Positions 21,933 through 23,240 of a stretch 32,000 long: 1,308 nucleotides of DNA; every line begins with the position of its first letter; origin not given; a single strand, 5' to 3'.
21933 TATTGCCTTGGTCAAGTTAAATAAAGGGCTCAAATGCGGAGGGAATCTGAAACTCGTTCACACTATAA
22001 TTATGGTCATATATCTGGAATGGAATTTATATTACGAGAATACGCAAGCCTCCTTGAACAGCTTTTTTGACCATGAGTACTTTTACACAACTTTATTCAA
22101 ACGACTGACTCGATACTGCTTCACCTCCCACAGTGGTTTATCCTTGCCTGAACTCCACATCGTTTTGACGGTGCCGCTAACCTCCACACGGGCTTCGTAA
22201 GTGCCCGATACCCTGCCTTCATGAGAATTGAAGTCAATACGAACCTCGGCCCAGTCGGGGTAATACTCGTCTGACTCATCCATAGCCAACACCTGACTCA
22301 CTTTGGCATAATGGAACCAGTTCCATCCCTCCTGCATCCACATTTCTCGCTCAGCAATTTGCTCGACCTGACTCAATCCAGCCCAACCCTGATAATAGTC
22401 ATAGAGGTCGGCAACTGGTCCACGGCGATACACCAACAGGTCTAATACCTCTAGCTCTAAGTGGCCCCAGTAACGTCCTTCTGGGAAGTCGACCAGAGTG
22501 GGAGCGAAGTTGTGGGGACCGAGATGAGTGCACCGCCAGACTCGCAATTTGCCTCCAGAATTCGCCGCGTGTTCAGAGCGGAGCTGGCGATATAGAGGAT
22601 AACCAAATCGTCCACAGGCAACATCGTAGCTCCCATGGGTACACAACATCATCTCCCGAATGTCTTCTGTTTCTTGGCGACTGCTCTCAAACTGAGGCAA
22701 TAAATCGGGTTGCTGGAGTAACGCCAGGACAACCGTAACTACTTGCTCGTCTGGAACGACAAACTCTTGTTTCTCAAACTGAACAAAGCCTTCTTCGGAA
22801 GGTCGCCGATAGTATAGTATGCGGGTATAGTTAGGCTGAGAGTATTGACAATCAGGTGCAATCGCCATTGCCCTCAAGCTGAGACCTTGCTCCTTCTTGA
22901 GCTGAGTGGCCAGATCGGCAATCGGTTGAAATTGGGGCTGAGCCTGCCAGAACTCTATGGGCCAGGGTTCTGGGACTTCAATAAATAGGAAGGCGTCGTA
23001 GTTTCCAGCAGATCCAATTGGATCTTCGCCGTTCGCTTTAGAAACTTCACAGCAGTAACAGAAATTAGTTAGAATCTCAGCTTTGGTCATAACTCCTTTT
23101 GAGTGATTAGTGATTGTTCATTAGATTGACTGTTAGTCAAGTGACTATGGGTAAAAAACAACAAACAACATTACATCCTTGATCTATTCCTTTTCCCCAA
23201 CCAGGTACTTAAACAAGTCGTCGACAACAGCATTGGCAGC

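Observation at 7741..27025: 22-bp-phased direct repeat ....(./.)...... upstream of every receptor-type gene: candidate AraC/PchR-type operator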

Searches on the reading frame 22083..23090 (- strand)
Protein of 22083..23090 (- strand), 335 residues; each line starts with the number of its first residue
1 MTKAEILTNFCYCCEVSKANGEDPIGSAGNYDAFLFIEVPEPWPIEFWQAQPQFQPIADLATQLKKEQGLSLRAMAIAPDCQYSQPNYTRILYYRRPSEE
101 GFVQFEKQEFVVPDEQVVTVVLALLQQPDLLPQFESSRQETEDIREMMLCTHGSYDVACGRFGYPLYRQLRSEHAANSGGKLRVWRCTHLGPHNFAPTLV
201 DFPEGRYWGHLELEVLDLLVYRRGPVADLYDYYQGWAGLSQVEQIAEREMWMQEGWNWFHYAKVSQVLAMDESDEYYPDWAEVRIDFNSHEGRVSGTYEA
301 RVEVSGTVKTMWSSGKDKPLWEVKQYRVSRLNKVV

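Call 12: search_protein_families(library=pfam, proteins=[window:22083-23090:-])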
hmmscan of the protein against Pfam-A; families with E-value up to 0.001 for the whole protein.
window:22083-23090:- (335 aa): 1 family
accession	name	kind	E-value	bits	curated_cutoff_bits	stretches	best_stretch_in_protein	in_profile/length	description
PF06999.17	Suc_Fer-like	-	1.3e-26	94.3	34.9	1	25-222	2-177/191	Sucrase/ferredoxin-like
